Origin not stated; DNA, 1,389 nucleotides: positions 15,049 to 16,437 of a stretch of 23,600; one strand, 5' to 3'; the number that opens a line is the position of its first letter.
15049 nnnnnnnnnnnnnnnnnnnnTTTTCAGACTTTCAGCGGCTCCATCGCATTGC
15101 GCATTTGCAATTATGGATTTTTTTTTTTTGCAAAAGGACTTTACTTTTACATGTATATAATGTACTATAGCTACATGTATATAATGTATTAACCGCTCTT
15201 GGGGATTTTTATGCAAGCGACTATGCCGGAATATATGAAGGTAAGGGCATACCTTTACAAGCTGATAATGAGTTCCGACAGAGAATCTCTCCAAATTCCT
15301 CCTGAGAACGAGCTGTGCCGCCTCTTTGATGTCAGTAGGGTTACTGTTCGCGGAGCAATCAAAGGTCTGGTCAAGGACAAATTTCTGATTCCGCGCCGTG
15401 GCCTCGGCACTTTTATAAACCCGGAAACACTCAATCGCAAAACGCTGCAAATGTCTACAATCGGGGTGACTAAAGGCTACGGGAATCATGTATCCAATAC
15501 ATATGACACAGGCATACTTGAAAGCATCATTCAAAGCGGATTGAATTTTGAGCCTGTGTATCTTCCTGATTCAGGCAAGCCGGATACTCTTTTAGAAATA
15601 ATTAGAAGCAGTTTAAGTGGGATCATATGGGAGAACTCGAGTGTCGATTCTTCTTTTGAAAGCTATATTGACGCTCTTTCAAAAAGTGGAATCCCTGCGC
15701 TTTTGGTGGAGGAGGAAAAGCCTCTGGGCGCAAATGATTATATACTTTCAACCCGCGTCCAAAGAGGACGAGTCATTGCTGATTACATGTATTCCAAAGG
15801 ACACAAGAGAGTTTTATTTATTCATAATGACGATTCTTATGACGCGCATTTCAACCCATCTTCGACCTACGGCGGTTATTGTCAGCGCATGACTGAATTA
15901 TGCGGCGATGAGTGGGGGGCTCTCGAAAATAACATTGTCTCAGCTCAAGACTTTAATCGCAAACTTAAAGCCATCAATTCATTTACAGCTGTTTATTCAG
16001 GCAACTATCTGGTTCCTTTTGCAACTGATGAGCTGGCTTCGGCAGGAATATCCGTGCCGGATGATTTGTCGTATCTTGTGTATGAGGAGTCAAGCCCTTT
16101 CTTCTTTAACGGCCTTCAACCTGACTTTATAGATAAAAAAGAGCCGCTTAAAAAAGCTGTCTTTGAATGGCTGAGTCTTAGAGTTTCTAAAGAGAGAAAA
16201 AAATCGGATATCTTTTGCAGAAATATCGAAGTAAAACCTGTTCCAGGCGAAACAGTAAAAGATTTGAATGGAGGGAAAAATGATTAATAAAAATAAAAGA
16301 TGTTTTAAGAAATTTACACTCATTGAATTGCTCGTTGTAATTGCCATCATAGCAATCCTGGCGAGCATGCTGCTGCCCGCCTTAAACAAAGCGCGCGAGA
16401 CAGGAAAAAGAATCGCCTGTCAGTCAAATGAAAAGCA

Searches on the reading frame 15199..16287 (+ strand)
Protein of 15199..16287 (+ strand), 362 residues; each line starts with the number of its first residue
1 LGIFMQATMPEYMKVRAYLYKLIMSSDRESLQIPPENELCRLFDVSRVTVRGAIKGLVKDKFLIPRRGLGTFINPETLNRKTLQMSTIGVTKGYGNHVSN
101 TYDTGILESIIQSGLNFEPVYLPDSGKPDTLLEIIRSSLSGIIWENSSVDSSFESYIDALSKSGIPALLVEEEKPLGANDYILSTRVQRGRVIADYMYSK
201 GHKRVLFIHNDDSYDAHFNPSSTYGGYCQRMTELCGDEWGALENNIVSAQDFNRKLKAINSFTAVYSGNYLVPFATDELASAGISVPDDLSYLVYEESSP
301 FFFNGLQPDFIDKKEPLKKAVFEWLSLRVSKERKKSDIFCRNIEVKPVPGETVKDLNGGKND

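Call 8: search_protein_families(library=pfam, proteins=[window:15199-16287:+])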
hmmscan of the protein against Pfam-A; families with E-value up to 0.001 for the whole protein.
window:15199-16287:+ (362 aa): 1 family
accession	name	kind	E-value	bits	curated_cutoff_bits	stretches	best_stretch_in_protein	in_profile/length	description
PF00392.27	GntR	-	1.8e-08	34.4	27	1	15-73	5-64/64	Bacterial regulatory proteins, gntR family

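Call 15: find_homologous_proteins(query=window:15211-16287:+, max_evalue=1e-15)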
Query window:15211-16287:+ (358 aa): 44 proteins with E <= 1e-15 among 1929 candidates.
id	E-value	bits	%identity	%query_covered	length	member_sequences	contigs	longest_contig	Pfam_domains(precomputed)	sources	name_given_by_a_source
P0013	5.3e-239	810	100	100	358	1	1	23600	PF00392.28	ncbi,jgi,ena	-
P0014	7.1e-154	530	67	99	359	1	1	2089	PF08279.19,PF00392.28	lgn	-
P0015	9.8e-154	529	69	99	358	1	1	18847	PF08279.19,PF00392.28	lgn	-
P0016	5.7e-134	464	58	99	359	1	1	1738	PF08279.19,PF00392.28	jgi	jgi:DNA-binding LacI/PurR family transcriptional regulator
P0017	3.8e-128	445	57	99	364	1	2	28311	PF00392.28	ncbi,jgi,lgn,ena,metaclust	metaclust:\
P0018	2.1e-122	426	54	98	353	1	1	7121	PF00392.28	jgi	jgi:GntR family transcriptional regulator, arabinose operon transcriptional repressor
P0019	3.5e-111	389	53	99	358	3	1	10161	PF00392.28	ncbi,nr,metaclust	ncbi:MAG: hypothetical protein A2020_00765 [Lentisphaerae bacterium GWF2_45_14]|nr:MAG: hypothetical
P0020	3.0e-107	377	51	100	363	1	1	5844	PF00392.28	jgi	jgi:regulatory GntR family protein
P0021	1.8e-106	374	50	99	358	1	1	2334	PF00392.28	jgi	jgi:hypothetical protein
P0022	2.0e-104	367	50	99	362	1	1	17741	PF00392.28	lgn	-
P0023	1.7e-92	328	46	97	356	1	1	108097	PF13377.13,PF00392.28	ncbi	-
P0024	2.2e-92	328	46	97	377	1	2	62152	PF00392.28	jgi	jgi:hypothetical protein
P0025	3.4e-92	327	45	98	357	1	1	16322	PF00392.28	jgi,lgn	-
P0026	5.4e-92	326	46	97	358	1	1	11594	PF13377.13,PF00392.28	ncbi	-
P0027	2.7e-91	324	46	97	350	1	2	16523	PF00392.28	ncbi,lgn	-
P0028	8.6e-91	322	44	98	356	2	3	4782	PF00392.28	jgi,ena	-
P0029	7.8e-90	319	45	98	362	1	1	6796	PF13377.13,PF00392.28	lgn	-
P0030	9.8e-90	319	45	97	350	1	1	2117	PF00392.28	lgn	-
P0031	1.5e-89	318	45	96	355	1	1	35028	PF00392.28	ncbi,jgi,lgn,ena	ncbi:MAG: GntR family transcriptional regulator [Lentisphaeria bacterium]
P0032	1.5e-88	315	45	98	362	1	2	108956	PF00392.28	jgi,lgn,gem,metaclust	metaclust:\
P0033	7.5e-87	309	44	99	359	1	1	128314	PF00392.28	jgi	-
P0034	1.3e-85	305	42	97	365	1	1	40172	PF00392.28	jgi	-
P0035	2.8e-85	304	42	99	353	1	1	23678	PF00392.28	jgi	-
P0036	2.1e-80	288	44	98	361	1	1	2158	PF00392.28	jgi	jgi:DNA-binding LacI/PurR family transcriptional regulator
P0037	4.4e-80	287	41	97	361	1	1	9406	PF00392.28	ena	-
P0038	5.4e-79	284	41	98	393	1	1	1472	PF00392.28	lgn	-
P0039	2.0e-78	282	42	96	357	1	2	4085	PF00392.28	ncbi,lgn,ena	-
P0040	3.9e-76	274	40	97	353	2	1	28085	PF00392.28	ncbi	-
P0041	5.3e-76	274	40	97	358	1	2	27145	PF00392.28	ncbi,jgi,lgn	jgi:DNA-binding LacI/PurR family transcriptional regulator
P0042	2.0e-75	272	40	98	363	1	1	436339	PF13377.13,PF00392.28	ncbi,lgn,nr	ncbi:MAG: GntR family transcriptional regulator [Spirochaetes bacterium]|nr:GntR family transcriptio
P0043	1.6e-72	262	41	98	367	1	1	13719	PF00392.28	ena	-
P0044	2.3e-69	252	37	99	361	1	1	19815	PF00392.28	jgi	-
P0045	5.1e-69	251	40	91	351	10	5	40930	PF00392.28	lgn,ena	-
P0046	1.9e-68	249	37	99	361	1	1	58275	PF00392.28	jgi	-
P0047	5.5e-66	241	38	99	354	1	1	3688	PF00392.28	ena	-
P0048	1.1e-64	237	37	96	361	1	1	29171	PF00392.28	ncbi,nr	ncbi:MAG: GntR family transcriptional regulator [Spirochaetes bacterium]|nr:GntR family transcriptio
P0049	2.3e-62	229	39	99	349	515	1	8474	PF00392.28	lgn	-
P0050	2.5e-62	229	36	99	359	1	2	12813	PF13377.13,PF00392.28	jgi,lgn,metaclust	metaclust:\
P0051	6.1e-62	228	39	91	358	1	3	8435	PF00392.28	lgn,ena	-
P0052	3.0e-60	222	38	90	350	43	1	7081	PF00392.28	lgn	-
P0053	3.9e-57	212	35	99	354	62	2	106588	PF13377.13,PF00392.28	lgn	-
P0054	1.2e-52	197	35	97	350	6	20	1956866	PF00392.28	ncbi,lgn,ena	-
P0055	2.2e-47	180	33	92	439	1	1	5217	PF13377.13,PF00392.28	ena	-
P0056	3.5e-35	140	31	97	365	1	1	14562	PF00392.28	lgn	-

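Call 18: find_related_loci(query=A1, collection=metagenome_contigs, flank=4000)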
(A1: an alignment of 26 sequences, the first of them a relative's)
Query A1 (358 aa) in metagenome_contigs; peptide patterns used: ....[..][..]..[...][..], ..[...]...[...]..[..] (x = any residue, [..] = any of these).
117 stretches matched a pattern; 54 encode a relative of the query (tblastn E <= 1e-3); 54 distinct loci.
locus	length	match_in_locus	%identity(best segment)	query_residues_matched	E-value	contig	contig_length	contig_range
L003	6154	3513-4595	57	1-356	2e-135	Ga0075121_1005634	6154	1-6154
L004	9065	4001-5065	53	1-354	5e-117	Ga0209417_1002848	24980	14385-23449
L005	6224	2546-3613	44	1-352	7e-99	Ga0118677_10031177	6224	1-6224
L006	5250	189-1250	45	1-349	6e-99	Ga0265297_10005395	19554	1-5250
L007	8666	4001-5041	46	5-352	5e-98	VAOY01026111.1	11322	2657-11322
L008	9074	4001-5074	45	1-352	2e-96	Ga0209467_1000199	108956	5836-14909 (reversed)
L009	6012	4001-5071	44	4-356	6e-96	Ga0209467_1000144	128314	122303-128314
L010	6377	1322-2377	42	4-357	2e-93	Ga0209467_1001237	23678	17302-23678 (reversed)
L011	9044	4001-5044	45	3-350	1e-92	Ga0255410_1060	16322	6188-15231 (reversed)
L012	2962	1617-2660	39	1-353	2e-71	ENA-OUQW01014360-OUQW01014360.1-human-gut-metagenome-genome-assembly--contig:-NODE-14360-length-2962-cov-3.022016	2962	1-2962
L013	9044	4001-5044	39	1-353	1e-70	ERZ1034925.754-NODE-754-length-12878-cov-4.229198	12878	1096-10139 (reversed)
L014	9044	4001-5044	39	1-353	6e-70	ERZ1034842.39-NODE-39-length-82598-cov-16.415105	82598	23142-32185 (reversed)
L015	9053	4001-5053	36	1-353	4e-70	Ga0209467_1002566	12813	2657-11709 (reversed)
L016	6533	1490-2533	39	1-353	1e-69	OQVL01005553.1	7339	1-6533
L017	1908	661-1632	38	1-326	4e-72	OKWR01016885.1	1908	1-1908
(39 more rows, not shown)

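Call 25: find_encoding_contigs(protein=P0015, flank=10000, max_places=3)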
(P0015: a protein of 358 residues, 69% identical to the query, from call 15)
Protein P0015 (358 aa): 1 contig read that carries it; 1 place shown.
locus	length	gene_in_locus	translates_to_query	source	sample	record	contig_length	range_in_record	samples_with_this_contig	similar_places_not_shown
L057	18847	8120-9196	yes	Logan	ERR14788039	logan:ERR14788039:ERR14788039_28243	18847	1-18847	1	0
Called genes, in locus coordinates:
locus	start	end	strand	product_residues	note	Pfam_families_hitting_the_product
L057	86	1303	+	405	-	PF13581:HATPase_c_2, PF07228:SpoIIE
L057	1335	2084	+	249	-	PF00326:Peptidase_S9 (weak), PF12146:Hydrolase_4 (faint)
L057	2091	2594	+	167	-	PF13302:Acetyltransf_3, PF13420:Acetyltransf_4 (weak), PF00583:Acetyltransf_1, PF13673:Acetyltransf_10 (weak), PF13508:Acetyltransf_7, PF14542:Acetyltransf_CG (faint)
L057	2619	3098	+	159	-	PF00565:SNase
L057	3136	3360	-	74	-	-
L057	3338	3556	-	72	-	-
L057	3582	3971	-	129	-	-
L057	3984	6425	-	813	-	-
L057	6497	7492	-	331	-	-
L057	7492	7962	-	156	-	-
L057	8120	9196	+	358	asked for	PF00392:GntR, PF08279:HTH_11 (faint)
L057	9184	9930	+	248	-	PF07963:N_methyl (weak)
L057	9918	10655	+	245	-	-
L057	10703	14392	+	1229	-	PF00331:Glyco_hydro_10 (weak), PF01229:Glyco_hydro_39, PF06452:CBM9_1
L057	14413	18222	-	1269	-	PF19543:GH123_N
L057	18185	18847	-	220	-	?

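Call 26: find_encoding_contigs(protein=P0014, flank=10000, max_places=3)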
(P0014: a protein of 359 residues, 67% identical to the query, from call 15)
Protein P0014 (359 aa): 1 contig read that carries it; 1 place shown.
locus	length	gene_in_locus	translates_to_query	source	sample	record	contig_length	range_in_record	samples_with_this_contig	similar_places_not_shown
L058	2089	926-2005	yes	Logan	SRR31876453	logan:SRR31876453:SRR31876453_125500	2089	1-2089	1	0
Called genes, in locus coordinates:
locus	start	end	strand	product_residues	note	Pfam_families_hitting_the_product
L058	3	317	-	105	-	?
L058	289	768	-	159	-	-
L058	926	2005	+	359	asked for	PF00392:GntR, PF08279:HTH_11 (faint)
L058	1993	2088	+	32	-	?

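Call 44: search_solved_structures(query=window:15211-16287:+, max_evalue=0.01, show_alignments=2)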
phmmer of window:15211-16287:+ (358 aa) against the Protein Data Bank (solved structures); distinct sequences matched with E-value up to 0.01: 10.
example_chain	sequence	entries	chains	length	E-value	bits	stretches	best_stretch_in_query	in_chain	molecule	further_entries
5kvr_A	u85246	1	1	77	1e-05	27.7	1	19-69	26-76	Pyruvate dehydrogenase complex repressor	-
9i0v_A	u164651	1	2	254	3e-05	26.2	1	3-81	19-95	HTH-type transcriptional repressor DasR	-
4zs8_A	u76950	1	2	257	3.1e-05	26.2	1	3-81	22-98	HTH-type transcriptional repressor DasR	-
4u0y_A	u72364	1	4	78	5.3e-05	25.4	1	2-69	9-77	HTH-type transcriptional repressor YvoA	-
4rk0_A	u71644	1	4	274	7.2e-05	25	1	125-293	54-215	LacI family sugar-binding transcriptional regulator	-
2wv0_A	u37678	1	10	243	8.1e-05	24.8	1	2-76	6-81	HTH-TYPE TRANSCRIPTIONAL REPRESSOR YVOA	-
4u0v_A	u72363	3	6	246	8.3e-05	24.8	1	2-76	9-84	HTH-type transcriptional repressor YvoA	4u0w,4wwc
4egy_A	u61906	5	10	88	0.00016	23.8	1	5-69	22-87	Arabinose metabolism transcriptional repressor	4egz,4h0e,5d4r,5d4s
3edp_A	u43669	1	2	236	0.0018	20.4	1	24-88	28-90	Lin2111 protein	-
4rk1_A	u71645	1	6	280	0.0093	18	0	125-292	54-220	Ribose transcriptional regulator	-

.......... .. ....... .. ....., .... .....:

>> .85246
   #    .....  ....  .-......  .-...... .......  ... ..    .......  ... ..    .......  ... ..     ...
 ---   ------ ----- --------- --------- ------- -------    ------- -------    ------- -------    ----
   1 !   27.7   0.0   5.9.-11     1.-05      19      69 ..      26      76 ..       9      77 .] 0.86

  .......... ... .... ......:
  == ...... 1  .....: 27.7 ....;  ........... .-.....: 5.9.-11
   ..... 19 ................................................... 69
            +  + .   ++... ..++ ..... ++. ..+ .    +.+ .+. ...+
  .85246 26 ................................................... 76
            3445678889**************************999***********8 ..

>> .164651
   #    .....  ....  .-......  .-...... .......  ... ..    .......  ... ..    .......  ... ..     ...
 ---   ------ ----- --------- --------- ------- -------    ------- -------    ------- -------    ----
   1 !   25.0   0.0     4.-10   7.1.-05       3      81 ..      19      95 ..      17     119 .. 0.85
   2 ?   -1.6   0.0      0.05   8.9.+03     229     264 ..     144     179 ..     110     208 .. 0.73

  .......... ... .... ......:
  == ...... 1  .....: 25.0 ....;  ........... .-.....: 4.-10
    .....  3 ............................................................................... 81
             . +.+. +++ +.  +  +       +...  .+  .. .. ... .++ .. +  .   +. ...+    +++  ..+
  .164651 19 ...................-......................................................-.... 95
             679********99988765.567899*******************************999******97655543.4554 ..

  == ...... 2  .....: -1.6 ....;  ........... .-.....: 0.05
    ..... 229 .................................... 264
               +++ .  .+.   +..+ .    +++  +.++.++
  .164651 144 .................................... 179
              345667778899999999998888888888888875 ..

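Call 60: find_encoding_contigs(protein=P0019, flank=10000, max_places=2)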
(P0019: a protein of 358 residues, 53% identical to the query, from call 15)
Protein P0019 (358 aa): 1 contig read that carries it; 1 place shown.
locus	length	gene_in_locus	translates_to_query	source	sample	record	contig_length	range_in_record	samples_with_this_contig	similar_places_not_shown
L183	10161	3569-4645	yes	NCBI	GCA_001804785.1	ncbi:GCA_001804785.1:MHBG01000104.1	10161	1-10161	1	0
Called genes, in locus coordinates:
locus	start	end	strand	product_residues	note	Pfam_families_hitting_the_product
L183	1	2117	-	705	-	?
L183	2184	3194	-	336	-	PF00356:LacI (weak), PF13377:Peripla_BP_3 (weak)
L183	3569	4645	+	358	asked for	PF00392:GntR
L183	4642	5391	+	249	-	-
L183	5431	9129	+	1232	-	PF00331:Glyco_hydro_10 (weak), PF02449:Glyco_hydro_42 (weak), PF06452:CBM9_1 (weak)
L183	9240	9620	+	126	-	-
